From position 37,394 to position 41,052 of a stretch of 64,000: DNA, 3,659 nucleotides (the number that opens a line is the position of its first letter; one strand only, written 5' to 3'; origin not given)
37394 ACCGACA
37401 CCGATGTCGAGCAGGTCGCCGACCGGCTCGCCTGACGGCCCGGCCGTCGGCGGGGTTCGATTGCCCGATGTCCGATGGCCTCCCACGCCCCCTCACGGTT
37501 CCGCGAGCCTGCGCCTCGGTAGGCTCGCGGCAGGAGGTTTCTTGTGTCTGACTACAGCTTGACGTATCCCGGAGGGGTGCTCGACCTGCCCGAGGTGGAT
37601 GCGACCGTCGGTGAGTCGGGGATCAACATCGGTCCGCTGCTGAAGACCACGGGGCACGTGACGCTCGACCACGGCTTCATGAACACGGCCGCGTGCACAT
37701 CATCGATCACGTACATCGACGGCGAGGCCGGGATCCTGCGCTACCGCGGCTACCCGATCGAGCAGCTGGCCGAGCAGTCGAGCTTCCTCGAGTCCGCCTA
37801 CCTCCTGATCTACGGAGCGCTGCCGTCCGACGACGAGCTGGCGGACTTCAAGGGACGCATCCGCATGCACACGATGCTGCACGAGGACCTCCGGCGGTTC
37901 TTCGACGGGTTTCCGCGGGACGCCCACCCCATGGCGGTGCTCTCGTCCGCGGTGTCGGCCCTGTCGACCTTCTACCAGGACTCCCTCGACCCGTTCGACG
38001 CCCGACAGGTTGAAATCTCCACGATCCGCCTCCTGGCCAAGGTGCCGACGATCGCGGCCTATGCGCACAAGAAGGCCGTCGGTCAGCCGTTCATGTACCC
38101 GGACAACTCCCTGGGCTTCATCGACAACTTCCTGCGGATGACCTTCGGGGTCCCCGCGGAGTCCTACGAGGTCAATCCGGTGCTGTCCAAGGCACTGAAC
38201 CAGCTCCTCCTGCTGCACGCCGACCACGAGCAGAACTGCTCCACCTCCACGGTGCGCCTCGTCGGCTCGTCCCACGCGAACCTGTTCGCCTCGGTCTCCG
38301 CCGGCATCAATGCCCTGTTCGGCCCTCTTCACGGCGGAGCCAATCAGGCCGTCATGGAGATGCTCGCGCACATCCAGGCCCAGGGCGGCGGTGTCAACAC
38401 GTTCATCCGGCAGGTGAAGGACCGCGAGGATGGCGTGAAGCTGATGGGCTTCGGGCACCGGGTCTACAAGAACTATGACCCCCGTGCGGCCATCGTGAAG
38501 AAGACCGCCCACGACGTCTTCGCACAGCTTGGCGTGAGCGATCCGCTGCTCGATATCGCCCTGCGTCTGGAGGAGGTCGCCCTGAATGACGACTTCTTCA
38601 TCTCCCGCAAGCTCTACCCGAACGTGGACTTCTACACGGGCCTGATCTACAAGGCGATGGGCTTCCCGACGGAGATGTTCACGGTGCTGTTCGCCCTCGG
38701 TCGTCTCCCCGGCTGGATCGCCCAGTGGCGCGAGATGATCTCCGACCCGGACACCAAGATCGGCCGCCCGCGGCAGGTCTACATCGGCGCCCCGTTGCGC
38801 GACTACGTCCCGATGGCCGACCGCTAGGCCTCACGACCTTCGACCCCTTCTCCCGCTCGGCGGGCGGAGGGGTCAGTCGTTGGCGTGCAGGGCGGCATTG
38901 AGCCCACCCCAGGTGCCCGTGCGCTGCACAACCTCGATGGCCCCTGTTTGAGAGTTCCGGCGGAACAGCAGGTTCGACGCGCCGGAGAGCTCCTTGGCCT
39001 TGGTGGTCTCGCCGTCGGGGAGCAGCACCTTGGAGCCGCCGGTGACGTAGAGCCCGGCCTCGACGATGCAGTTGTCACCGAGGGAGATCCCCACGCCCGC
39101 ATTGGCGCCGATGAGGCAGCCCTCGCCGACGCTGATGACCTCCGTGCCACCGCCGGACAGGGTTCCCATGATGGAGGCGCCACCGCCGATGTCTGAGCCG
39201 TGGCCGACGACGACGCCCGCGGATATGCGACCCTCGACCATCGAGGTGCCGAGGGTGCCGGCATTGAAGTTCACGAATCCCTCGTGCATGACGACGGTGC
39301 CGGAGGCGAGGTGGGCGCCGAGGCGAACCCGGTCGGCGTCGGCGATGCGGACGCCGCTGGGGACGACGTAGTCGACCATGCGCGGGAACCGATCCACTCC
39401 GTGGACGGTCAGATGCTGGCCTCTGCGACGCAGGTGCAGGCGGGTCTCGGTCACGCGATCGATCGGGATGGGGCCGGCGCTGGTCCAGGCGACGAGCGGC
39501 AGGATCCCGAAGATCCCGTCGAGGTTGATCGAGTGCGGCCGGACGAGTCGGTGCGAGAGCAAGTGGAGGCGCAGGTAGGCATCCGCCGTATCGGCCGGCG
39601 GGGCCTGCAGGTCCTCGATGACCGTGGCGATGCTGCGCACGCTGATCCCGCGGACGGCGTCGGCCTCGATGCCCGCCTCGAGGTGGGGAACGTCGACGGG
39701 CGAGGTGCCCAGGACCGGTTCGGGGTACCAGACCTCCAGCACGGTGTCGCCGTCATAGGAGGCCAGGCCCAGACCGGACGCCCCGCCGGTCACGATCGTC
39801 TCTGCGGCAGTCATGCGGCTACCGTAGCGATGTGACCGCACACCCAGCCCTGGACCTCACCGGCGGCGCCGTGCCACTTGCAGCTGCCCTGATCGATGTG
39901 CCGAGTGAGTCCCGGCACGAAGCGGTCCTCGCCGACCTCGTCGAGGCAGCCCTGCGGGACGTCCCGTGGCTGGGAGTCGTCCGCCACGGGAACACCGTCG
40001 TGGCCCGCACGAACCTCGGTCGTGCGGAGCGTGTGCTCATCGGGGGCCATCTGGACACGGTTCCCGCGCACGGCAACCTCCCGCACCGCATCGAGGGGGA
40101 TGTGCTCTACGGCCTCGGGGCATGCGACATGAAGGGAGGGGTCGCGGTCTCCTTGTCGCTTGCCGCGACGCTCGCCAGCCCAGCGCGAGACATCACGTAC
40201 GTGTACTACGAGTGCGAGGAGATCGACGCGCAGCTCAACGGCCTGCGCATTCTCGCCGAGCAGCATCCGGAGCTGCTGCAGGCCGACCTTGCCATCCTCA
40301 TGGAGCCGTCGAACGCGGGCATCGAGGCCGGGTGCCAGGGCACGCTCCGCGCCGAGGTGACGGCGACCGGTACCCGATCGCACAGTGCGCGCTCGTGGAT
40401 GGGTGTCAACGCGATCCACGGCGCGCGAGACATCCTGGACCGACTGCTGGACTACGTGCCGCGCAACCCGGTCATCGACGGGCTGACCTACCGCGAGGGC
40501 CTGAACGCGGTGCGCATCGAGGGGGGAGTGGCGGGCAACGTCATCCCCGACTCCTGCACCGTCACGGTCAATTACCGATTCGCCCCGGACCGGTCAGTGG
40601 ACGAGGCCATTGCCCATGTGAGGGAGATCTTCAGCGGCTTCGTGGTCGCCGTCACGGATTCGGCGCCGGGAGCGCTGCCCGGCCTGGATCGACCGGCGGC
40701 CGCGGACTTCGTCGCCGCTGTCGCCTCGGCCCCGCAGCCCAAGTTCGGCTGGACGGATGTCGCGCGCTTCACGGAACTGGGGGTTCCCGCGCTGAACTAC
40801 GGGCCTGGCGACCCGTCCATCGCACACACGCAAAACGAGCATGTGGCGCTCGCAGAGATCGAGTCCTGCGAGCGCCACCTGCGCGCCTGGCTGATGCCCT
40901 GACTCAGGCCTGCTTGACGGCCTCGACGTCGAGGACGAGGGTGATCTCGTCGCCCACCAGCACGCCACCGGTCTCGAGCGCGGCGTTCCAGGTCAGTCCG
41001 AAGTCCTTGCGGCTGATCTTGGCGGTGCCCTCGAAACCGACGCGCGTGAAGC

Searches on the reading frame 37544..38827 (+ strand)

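Call 17: search_protein_families(library=pfam, proteins=[window:37544-38827:+], max_evalue=0.001)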
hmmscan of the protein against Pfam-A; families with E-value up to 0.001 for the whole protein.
window:37544-38827:+ (427 aa): 1 family
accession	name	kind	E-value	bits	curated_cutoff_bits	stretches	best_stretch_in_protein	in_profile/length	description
PF00285.26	Citrate_synt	-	6.1e-138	460.2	27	1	44-410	1-357/357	Citrate synthase, C-terminal domain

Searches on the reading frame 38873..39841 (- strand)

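Call 17: search_protein_families(library=pfam, proteins=[window:38873-39841:-], max_evalue=0.001)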
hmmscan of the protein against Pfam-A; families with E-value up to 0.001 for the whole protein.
window:38873-39841:- (322 aa): 3 families
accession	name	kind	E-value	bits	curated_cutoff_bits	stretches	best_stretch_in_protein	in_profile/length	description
PF14789.11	THDPS_M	-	2.4e-16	60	25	1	114-154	1-41/41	Tetrahydrodipicolinate N-succinyltransferase middle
PF14602.12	Hexapep_2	-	1.2e-13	51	27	1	236-267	2-33/34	Hexapeptide repeat of succinyl-transferase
PF00132.30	Hexapep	-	0.00053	20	27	0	237-268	3-36/36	Bacterial transferase hexapeptide (six repeats)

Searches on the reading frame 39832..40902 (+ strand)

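Call 17: search_protein_families(library=pfam, proteins=[window:39832-40902:+], max_evalue=0.001)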
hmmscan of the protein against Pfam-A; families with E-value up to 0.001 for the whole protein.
window:39832-40902:+ (356 aa): 3 families
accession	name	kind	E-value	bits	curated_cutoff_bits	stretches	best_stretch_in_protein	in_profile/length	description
PF01546.33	Peptidase_M20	-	9.2e-22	78.4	24.6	1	69-353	1-203/206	Peptidase family M20/M25/M40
PF07687.19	M20_dimer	-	9.2e-15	55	21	1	170-267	5-99/107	Peptidase dimerisation domain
PF04389.22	Peptidase_M28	-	2.5e-11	44.1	21.3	1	56-161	2-96/193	Peptidase family M28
